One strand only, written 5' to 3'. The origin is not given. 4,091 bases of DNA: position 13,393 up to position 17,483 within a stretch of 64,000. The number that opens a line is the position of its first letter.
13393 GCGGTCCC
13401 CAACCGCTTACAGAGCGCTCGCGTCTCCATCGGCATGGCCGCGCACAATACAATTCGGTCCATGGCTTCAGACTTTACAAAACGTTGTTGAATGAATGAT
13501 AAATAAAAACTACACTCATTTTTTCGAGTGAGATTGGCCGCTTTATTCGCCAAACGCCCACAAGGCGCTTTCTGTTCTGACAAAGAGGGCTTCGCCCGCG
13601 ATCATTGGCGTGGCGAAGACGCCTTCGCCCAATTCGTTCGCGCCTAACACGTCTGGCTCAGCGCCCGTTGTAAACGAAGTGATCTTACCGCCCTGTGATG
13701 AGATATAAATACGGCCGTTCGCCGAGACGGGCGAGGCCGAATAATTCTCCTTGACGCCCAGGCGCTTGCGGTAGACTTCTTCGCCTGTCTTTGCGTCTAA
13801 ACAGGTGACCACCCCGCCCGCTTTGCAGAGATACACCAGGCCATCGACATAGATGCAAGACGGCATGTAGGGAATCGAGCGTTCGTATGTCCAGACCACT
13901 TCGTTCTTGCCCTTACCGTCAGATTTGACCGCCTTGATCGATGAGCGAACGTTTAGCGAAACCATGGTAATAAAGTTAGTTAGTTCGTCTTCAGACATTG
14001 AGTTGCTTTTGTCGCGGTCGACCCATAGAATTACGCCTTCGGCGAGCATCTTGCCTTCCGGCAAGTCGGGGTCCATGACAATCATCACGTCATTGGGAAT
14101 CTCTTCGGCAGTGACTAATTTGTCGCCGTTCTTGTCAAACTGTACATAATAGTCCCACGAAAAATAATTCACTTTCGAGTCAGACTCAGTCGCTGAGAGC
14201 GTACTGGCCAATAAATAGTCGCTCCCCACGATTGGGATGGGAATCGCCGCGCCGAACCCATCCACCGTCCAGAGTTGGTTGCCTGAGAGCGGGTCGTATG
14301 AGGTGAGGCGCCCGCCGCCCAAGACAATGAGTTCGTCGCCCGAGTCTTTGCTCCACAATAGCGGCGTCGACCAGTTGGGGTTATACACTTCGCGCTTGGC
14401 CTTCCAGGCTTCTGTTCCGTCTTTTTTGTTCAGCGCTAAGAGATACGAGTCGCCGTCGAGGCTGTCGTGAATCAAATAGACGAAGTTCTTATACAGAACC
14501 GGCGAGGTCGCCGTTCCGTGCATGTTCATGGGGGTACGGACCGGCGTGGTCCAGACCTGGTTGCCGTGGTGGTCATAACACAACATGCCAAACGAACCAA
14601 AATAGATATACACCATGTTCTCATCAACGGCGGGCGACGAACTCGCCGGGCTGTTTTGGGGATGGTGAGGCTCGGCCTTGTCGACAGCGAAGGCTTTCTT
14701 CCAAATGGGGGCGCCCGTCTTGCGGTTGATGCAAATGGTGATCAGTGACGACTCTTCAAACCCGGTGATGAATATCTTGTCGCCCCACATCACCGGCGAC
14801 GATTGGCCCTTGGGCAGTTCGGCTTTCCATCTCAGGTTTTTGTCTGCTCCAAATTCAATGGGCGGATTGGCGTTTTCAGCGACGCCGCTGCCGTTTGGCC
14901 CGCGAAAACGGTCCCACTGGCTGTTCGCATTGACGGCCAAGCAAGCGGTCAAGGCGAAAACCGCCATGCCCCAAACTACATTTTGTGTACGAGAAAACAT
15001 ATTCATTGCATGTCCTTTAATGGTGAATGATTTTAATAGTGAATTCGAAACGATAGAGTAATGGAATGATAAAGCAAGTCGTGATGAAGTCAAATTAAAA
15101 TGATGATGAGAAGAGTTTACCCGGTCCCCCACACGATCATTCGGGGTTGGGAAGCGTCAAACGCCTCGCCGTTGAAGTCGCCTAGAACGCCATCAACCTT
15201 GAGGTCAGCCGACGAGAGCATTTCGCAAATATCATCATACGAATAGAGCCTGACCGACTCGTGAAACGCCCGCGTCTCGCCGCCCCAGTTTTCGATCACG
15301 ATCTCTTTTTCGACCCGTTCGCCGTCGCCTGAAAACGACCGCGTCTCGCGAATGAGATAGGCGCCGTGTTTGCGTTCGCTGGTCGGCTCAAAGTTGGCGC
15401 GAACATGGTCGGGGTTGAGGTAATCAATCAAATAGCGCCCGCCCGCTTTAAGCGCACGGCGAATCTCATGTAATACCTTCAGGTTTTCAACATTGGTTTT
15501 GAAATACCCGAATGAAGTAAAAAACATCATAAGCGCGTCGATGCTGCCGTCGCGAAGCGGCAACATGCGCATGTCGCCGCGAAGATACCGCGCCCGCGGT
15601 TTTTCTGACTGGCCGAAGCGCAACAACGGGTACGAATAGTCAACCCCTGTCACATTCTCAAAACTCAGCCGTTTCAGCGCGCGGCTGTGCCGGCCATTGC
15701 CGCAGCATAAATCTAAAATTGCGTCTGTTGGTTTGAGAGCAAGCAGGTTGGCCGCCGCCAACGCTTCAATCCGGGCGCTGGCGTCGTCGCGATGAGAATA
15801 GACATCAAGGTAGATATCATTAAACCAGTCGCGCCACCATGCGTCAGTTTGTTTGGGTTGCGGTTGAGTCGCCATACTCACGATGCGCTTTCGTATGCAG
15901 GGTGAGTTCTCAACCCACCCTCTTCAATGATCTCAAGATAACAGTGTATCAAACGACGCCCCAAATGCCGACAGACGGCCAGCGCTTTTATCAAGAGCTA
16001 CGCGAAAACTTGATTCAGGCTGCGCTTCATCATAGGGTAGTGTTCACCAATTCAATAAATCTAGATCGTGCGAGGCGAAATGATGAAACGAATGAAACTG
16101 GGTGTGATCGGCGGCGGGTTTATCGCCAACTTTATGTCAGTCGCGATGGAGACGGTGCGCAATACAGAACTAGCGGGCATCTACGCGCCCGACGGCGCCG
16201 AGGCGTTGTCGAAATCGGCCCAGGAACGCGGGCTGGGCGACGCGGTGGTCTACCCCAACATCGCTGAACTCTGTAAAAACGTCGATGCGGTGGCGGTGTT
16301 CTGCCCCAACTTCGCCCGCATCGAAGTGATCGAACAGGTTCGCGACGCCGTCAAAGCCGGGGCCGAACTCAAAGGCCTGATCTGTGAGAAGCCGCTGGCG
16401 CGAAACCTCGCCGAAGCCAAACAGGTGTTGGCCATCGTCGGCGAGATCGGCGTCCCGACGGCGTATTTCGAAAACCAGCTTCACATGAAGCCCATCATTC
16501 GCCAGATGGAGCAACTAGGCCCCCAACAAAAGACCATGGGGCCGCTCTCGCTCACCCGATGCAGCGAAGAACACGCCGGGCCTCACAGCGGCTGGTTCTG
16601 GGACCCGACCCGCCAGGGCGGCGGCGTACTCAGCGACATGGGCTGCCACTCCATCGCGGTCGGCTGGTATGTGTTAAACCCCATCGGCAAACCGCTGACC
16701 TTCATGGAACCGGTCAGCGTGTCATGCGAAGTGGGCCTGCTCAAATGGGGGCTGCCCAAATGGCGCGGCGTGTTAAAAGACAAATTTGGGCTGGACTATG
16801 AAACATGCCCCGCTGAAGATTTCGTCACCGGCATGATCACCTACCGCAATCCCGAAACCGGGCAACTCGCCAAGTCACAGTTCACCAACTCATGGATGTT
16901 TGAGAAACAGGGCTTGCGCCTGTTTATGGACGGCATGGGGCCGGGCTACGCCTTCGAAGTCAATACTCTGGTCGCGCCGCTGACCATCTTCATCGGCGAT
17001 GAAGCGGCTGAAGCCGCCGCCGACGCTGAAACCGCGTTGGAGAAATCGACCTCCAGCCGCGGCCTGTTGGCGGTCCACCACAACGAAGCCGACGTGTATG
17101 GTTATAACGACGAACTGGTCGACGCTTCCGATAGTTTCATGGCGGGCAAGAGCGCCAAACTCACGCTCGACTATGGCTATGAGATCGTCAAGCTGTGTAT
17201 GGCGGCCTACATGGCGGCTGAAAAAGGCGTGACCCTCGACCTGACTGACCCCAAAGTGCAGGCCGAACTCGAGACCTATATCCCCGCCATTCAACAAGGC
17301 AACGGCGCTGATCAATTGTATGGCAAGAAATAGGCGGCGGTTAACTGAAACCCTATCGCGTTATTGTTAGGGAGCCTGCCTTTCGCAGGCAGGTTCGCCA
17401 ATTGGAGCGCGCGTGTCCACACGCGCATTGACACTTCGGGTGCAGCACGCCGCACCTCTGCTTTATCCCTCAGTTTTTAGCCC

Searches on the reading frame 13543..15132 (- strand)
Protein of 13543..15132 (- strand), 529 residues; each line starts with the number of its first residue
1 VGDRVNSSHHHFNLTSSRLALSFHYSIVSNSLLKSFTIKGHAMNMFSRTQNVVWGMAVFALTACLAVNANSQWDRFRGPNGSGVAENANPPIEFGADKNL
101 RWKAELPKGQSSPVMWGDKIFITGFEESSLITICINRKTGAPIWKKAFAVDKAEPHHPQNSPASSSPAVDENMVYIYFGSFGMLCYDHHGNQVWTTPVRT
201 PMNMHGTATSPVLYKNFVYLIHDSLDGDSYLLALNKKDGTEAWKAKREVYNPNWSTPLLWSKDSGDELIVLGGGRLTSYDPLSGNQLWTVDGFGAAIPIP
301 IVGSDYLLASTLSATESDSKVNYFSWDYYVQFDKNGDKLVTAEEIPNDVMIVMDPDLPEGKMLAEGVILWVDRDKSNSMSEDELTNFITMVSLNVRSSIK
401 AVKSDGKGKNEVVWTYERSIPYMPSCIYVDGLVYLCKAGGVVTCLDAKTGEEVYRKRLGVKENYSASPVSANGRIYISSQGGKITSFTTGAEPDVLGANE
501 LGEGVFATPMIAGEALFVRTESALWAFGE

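Call 20: search_protein_families(library=pfam, proteins=[window:13543-15132:-], max_evalue=0.001)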
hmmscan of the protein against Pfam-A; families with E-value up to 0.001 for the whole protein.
window:13543-15132:- (529 aa): 3 families
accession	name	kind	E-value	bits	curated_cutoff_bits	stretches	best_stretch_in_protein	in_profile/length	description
PF13360.13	PQQ_2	-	2.9e-23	83.2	27.6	2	134-289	7-143/233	Outer membrane protein assembly factor BamB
PF13570.13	Beta-prop_ACSF4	-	2.1e-13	50.8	133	2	133-292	74-212/329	Beta-alanine-activating enzyme, beta-propeller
PF01011.28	PQQ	-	2.5e-06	27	26.7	0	426-481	53-108/595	Glucose/ethanol/alcohol dehydrogenase, beta-propeller domain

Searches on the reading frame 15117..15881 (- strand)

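Call 20: search_protein_families(library=pfam, proteins=[window:15117-15881:-], max_evalue=0.001)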
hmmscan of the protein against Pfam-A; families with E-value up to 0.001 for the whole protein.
window:15117-15881:- (254 aa): 7 families
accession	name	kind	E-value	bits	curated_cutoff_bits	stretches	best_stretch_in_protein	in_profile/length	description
PF13649.12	Methyltransf_25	-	1e-16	61.8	27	1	55-148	1-97/97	Methyltransferase domain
PF08241.18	Methyltransf_11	-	1.4e-15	58.1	21.2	1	56-152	1-95/95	Methyltransferase domain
PF13847.12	Methyltransf_31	-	1.7e-09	38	27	1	51-165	3-127/145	Methyltransferase domain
PF01209.24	Ubie_methyltran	-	4.7e-08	33.1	20.1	1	46-151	42-150/233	ubiE/COQ5 methyltransferase family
PF13489.12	Methyltransf_23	-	6.6e-08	32.9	27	1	41-229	12-161/164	Methyltransferase domain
PF08242.18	Methyltransf_12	-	1.9e-05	25.7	30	1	56-149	1-97/98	Methyltransferase domain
PF05148.21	Methyltransf_8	-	0.00048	20.5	27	1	53-152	74-156/219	Hypothetical methyltransferase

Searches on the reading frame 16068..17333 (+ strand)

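Call 21: search_protein_families(library=pfam, proteins=[window:16068-17333:+], max_evalue=0.001)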
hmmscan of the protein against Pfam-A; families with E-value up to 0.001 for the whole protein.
window:16068-17333:+ (421 aa): 2 families
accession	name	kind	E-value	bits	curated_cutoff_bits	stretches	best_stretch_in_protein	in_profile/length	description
PF01408.29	GFO_IDH_MocA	-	6.9e-13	49.8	24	1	10-127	2-112/120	Oxidoreductase family, NAD-binding Rossmann fold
PF22725.1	GFO_IDH_MocA_C3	-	1.1e-07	32.3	27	1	155-274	11-107/124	GFO/IDH/MocA C-terminal domain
